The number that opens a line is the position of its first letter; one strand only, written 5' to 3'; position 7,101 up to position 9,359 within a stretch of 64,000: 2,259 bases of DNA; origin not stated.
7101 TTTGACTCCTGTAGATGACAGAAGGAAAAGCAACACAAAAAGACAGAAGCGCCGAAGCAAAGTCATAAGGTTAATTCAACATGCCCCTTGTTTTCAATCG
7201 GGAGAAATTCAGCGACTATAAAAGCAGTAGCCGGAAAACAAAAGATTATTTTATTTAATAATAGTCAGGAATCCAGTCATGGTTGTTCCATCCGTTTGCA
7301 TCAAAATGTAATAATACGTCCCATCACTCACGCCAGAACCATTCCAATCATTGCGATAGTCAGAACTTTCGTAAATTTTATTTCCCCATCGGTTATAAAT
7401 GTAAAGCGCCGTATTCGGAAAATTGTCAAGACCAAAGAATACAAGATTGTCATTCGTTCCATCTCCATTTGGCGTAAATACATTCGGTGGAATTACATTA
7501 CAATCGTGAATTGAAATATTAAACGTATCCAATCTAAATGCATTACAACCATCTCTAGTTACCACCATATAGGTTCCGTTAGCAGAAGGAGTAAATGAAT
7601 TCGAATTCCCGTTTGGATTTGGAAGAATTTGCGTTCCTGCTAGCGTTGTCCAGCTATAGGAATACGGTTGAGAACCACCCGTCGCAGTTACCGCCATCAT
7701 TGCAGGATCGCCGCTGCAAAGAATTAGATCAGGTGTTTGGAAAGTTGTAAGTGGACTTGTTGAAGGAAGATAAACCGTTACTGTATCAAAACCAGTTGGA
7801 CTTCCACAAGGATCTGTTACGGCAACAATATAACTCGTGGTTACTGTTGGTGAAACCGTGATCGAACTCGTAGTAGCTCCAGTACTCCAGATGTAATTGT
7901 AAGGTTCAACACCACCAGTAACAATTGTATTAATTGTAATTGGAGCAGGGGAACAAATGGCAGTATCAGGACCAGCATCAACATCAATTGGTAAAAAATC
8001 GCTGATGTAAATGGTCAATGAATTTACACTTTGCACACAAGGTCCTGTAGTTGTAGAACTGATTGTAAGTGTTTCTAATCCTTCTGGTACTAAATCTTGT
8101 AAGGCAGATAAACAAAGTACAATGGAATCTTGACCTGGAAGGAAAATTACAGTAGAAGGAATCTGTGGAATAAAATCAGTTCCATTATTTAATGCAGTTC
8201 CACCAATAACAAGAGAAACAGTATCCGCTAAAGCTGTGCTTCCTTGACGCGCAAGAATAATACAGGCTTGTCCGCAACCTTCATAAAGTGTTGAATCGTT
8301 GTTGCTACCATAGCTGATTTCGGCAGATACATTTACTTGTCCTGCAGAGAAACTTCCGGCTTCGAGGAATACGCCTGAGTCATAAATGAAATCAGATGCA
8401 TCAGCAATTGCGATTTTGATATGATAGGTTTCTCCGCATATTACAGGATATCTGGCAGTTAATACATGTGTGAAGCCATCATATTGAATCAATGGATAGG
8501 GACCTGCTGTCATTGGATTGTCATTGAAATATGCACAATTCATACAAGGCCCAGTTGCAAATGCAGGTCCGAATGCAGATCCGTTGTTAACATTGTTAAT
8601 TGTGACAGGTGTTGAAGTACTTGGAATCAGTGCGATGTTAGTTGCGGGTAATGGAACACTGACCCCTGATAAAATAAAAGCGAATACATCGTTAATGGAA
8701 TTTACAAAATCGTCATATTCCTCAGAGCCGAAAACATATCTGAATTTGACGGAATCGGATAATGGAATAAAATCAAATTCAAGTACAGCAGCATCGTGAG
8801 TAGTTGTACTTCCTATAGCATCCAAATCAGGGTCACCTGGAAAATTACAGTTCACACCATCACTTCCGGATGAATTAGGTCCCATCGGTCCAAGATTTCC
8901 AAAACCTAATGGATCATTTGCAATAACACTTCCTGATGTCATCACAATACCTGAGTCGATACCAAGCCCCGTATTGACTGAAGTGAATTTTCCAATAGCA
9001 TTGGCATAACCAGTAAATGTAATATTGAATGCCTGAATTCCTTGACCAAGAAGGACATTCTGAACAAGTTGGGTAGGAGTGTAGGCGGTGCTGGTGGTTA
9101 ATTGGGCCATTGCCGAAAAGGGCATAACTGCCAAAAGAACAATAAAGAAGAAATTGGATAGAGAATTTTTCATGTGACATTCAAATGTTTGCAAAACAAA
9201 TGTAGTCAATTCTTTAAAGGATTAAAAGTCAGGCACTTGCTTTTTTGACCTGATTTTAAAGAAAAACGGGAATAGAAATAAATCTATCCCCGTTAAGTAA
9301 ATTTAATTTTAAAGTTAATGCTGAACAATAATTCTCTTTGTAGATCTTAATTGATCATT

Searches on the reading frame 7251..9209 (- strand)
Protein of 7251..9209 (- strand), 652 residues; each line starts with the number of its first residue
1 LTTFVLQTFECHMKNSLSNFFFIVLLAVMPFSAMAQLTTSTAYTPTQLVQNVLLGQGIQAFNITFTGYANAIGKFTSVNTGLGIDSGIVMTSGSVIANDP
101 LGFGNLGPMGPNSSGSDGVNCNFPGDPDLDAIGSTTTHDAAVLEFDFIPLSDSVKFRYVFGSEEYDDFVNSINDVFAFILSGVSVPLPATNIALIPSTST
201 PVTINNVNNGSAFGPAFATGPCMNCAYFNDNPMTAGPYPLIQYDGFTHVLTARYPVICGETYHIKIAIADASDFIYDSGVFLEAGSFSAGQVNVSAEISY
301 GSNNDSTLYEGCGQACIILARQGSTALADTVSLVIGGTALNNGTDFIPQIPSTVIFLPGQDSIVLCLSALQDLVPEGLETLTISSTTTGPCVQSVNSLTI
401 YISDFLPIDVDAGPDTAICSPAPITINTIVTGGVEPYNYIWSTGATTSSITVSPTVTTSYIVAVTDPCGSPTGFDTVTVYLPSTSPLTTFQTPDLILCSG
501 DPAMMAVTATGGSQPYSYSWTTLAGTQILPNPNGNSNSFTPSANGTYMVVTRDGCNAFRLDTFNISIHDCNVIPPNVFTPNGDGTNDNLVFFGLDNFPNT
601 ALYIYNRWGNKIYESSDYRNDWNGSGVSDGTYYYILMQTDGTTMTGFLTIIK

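Call 43: search_protein_families(library=pfam, proteins=[window:7251-9209:-], max_evalue=0.001)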
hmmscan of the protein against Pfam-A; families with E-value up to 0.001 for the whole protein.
window:7251-9209:- (652 aa): 2 families
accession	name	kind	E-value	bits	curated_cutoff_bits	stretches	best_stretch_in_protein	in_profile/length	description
PF13585.12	CHU_C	-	3.7e-22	78.7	27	1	574-650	3-86/86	CHU_C Type IX secretion signal domain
PF13573.12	SprB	-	7.2e-05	22.8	28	1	507-524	19-36/37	SprB repeat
